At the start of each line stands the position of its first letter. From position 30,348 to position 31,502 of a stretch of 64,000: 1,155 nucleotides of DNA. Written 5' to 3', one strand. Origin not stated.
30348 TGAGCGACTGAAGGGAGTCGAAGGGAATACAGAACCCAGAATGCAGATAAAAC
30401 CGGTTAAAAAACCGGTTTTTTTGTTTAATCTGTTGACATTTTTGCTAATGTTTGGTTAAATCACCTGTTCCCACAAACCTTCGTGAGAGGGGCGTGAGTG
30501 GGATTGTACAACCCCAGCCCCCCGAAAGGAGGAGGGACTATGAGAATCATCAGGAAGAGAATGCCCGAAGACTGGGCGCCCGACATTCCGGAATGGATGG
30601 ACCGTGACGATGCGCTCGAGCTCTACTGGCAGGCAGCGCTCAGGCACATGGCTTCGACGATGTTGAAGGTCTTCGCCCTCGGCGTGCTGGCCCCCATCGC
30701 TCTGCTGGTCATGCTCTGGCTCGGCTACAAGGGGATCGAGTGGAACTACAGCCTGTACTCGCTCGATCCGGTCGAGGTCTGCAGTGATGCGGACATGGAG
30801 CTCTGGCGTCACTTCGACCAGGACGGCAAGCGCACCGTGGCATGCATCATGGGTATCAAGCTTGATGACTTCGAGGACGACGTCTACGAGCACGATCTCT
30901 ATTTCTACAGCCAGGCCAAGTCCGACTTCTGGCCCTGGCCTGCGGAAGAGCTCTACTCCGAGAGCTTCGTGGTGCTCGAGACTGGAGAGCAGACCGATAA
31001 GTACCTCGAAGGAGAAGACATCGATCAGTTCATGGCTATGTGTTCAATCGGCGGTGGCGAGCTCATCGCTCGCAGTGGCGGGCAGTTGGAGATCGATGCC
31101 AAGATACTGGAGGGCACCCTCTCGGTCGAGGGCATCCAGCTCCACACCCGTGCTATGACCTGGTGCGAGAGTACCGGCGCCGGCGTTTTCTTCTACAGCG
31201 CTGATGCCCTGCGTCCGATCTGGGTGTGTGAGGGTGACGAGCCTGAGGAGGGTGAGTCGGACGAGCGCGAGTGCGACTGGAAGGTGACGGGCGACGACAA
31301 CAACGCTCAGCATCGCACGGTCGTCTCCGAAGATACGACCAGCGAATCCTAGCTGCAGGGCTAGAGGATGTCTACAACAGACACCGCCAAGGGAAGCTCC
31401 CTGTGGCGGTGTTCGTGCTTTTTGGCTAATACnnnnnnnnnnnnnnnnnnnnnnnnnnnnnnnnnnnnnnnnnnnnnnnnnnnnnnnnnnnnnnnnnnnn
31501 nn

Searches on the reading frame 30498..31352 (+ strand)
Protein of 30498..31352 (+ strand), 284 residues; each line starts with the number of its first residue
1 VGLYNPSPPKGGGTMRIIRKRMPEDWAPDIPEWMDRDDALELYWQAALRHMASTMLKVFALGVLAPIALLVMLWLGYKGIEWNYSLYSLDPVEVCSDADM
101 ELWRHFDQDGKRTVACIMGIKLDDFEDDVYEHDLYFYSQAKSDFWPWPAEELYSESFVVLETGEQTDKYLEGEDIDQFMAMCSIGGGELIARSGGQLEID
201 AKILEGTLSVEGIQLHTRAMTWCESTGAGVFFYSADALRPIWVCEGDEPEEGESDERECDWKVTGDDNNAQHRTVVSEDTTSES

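Call 8: search_protein_families(library=pfam, proteins=[window:30498-31352:+], max_evalue=0.1)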
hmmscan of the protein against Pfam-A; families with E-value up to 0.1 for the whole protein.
window:30498-31352:+ (284 aa): 0 families

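Call 39: search_protein_families(library=phrogs, proteins=[window:30540-31352:+], max_evalue=0.01)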
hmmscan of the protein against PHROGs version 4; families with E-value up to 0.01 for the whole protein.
window:30540-31352:+ (270 aa): 0 families

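Call 40: search_protein_families(library=padloc, proteins=[window:30540-31352:+], max_evalue=0.01)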
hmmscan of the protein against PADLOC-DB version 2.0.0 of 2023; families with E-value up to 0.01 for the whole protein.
window:30540-31352:+ (270 aa): 0 families

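Call 62: find_related_loci(query=window:30540-31352:+, collection=viral_contigs, flank=5000)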
Query window:30540-31352:+ (270 aa) in viral_contigs; peptide patterns used: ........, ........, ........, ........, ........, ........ (x = any residue, [..] = any of these).
6 stretches matched a pattern, but none encodes a relative of the query by tblastn (E <= 1e-3).
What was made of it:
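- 30432..31424 (+): Island unit 1: promoter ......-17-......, leader, ORF 30540-31352 (270 aa, TM anchor, GC3 0.80) and terminator 31378-31424. No family or viral homologue (calls 8, 39, 62).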

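Call 90: predict_structure(protein=window:30540-31352:+)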
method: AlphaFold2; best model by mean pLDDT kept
length: 270 residues; sequences in the alignment: 1
mean_pLDDT: 47.8   pTM: 0.28
mean pLDDT of the five models: 47.8, 42.6, 38.4, 37.8, 34.1
residues with pLDDT >= 90: 11; 70-90: 47; 50-70: 15; < 50: 197
segments of 3 or more residues with pLDDT < 50: 68-229, 232-235, 239-242, 244-246, 248-270
pLDDT, mean of each block of 10 residues (from residue 1): 69 84 88 87 89 91 63 39 40 37 36 33 31 28 31 31 38 33 32 30 40 41 41 47 46 34 32
secondary structure, 60 per line:
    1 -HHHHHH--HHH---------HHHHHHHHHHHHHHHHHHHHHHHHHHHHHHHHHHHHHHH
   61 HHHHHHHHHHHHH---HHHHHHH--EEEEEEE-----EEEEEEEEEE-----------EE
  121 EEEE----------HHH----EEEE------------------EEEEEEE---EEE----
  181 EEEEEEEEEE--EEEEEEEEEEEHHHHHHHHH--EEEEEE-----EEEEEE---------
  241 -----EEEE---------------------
elements in order: H2-7 H22-73 H77-83 E86-92 E98-107 E119-124 E142-145 E164-170 E174-176 E181-190 E193-203 H204-212 E215-220 E226-231 E246-249
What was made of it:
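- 30432..31424 (+): The AF2 model has low confidence (call 90).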
